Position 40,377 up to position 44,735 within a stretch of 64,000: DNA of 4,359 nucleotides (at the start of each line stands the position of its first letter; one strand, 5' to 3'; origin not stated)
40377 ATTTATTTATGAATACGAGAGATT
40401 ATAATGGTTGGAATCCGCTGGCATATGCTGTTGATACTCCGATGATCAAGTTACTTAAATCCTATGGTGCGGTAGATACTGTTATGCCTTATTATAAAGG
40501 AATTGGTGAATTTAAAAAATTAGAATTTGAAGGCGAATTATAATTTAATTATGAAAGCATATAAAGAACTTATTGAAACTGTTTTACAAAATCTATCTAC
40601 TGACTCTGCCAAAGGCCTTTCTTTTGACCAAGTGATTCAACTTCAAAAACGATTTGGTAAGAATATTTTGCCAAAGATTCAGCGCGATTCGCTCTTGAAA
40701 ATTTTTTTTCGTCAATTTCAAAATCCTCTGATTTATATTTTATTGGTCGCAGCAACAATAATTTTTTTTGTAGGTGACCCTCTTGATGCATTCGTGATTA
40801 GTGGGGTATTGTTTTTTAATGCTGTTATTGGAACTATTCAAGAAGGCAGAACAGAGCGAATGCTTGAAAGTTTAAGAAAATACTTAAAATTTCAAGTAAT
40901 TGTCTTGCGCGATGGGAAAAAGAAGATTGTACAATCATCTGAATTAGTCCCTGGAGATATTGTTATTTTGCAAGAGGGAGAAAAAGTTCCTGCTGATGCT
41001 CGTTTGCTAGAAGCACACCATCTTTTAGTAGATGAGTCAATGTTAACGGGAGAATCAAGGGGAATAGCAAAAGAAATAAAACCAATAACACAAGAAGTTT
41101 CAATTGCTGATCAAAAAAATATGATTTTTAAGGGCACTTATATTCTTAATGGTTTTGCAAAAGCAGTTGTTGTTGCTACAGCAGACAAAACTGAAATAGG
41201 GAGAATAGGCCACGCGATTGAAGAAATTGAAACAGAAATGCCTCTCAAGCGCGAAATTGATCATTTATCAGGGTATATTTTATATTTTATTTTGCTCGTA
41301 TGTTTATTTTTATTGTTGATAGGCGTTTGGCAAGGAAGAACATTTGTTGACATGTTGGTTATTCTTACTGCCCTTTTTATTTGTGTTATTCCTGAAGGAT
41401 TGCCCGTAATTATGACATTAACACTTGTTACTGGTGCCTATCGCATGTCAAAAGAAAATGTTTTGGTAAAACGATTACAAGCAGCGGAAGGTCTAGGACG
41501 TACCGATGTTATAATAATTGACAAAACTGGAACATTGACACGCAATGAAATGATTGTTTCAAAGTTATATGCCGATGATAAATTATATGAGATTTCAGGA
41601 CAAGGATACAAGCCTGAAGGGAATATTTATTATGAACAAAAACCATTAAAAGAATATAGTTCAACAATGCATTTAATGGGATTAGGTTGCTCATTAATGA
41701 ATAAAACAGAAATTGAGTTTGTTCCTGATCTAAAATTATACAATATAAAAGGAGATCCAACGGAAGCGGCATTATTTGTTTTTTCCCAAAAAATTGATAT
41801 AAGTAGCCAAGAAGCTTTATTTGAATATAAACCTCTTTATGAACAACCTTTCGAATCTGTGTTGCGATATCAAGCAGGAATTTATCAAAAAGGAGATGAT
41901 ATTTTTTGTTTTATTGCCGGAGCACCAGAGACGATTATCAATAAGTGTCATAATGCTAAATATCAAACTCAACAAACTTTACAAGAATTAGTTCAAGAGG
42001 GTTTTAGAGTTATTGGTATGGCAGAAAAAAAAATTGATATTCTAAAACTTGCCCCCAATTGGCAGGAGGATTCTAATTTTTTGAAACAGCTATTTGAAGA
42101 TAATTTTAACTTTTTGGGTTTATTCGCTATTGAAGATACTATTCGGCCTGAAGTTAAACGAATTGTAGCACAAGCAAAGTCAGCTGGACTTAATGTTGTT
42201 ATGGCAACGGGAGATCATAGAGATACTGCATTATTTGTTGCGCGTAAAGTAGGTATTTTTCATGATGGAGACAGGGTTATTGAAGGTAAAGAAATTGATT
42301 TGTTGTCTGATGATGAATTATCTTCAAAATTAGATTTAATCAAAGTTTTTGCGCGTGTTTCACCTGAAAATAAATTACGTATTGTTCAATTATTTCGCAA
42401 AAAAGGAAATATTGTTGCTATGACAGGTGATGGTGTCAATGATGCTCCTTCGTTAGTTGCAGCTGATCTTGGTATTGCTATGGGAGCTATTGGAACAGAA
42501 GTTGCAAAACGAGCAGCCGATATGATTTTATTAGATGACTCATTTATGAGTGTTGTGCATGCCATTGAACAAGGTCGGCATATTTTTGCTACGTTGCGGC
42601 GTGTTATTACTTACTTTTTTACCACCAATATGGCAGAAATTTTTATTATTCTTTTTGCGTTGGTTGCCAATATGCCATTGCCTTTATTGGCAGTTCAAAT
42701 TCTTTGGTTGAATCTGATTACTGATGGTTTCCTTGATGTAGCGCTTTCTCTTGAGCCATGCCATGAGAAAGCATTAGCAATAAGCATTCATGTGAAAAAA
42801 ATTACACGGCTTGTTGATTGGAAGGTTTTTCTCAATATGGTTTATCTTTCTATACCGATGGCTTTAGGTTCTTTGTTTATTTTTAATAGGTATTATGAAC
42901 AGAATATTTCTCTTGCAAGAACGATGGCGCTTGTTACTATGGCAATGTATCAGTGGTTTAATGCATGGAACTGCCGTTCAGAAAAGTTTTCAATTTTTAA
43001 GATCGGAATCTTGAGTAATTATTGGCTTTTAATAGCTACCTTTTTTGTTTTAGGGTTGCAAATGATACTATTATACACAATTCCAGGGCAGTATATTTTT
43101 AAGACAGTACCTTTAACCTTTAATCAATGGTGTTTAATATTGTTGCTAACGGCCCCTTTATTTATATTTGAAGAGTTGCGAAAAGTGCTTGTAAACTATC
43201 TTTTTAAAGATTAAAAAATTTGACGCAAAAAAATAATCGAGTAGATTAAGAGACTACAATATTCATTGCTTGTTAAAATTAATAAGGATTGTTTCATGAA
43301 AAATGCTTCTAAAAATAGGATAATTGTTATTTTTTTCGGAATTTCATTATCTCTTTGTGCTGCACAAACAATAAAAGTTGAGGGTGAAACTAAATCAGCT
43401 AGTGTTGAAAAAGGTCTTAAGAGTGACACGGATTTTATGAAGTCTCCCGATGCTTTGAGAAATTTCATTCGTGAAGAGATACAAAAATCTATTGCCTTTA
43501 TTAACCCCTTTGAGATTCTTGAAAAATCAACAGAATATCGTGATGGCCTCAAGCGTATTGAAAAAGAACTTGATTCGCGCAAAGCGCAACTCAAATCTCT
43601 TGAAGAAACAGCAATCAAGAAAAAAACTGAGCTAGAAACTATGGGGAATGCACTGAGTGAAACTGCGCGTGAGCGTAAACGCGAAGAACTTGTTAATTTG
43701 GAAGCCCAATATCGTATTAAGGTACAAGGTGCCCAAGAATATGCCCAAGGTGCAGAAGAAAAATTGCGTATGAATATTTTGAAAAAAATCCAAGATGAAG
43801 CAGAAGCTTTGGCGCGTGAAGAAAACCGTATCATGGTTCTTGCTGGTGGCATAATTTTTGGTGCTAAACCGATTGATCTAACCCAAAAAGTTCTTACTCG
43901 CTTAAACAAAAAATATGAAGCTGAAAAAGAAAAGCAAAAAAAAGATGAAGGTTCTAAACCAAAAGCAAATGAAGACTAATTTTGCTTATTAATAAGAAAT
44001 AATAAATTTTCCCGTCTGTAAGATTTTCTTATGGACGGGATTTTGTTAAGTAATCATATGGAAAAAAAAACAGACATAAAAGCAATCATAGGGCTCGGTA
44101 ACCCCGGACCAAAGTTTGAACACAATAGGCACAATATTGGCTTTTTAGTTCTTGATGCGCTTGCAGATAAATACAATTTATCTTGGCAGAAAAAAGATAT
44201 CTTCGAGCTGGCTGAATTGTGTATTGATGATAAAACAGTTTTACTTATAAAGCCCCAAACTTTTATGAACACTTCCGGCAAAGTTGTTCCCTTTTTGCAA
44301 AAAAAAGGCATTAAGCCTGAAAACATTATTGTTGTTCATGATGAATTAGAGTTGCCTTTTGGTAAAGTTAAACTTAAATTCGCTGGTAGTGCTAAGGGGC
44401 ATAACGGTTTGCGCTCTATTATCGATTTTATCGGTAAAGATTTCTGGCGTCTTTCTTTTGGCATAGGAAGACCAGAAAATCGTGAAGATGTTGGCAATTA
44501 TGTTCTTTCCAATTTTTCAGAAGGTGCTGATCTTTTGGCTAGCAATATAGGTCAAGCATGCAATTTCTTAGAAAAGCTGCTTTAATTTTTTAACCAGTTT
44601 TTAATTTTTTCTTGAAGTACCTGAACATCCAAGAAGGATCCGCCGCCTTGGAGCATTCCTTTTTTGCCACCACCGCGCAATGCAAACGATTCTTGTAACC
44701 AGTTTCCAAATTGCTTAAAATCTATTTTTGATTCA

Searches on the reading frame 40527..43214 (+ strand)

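Call 18: search_protein_families(library=ncbifam, proteins=[window:40527-43214:+], max_evalue=1e-8)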
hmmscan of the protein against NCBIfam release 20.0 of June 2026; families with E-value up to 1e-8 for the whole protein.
window:40527-43214:+ (895 aa): 19 families
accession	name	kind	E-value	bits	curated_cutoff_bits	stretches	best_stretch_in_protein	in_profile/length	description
TIGR01522.1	ATPase-IIA2_Ca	equivalog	1.2e-172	575.8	798.3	1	16-888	9-849/854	calcium-transporting P-type ATPase, PMR1-type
TIGR01116.1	ATPase-IIA1_Ca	equivalog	2.5e-156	522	703.4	1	62-887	3-796/799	calcium-translocating P-type ATPase, SERCA-type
TIGR01106.1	ATPase-IIC_X-K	subfamily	2.3e-127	426.3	946.1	2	7-586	13-616/997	Na,H/K antiporter P-type ATPase subunit alpha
TIGR01523.1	ATPase-IID_K-Na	equivalog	2.9e-116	389.3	645.05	3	388-786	437-854/997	potassium/sodium efflux P-type ATPase, fungal-type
TIGR01517.1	ATPase-IIB_Ca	equivalog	1.2e-112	377.7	507.05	2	391-881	398-872/882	calcium-translocating P-type ATPase, PMCA-type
TIGR01647.1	ATPase-IIIA_H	equivalog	2.4e-107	360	615.5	2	30-347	1-307/755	plasma-membrane proton-efflux P-type ATPase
TIGR01524.1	ATPase-IIIB_Mg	equivalog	4.6e-100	335.8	610.75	2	5-346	9-356/867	magnesium-translocating P-type ATPase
TIGR01494.1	ATPase_P-type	subfamily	4.1e-95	319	62.3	4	605-724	363-476/478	HAD-IC family P-type ATPase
NF011702.0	PRK15122.1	subfamily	3.1e-83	280.2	975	2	8-346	28-393/907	magnesium-translocating P-type ATPase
TIGR01657.1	P-ATPase-V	hypoth_equivalog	6.4e-78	262.4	618.25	2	11-587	121-707/1055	ATP13A2 family polyamine export P-type ATPase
TIGR01525.1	ATPase-IB_hvy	subfamily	5.4e-73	246.7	346.25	3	72-348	5-270/560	heavy metal translocating P-type ATPase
TIGR01512.1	ATPase-IB2_Cd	subfamily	8.2e-57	193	313.5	2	71-348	4-256/494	cadmium family heavy metal-translocating P-type ATPase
TIGR01511.1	ATPase-IB1_Cu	subfamily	6.8e-52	177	397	2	89-349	47-284/542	copper-translocating P-type ATPase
TIGR01497.1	kdpB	equivalog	1.2e-43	149.2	527.9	2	91-341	69-314/675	potassium-transporting ATPase subunit KdpB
NF008262.1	PRK11033.1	equivalog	1.8e-38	132.5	1005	2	74-350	184-449/731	zinc/cadmium/mercury/lead-transporting ATPase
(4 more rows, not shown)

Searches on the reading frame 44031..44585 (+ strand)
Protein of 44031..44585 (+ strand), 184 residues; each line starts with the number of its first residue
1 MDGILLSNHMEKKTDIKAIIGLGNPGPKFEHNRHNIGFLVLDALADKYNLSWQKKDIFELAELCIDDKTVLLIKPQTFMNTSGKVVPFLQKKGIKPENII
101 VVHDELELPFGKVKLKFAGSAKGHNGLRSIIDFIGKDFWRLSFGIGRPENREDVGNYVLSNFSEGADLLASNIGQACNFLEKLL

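Call 18: search_protein_families(library=ncbifam, proteins=[window:44031-44585:+], max_evalue=1e-8)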
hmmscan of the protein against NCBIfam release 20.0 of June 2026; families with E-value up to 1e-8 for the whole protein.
window:44031-44585:+ (184 aa): 1 family
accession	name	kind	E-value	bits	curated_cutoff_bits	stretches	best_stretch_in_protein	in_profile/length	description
TIGR00447.2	pth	equivalog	2.5e-53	180.4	100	1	17-181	1-170/172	aminoacyl-tRNA hydrolase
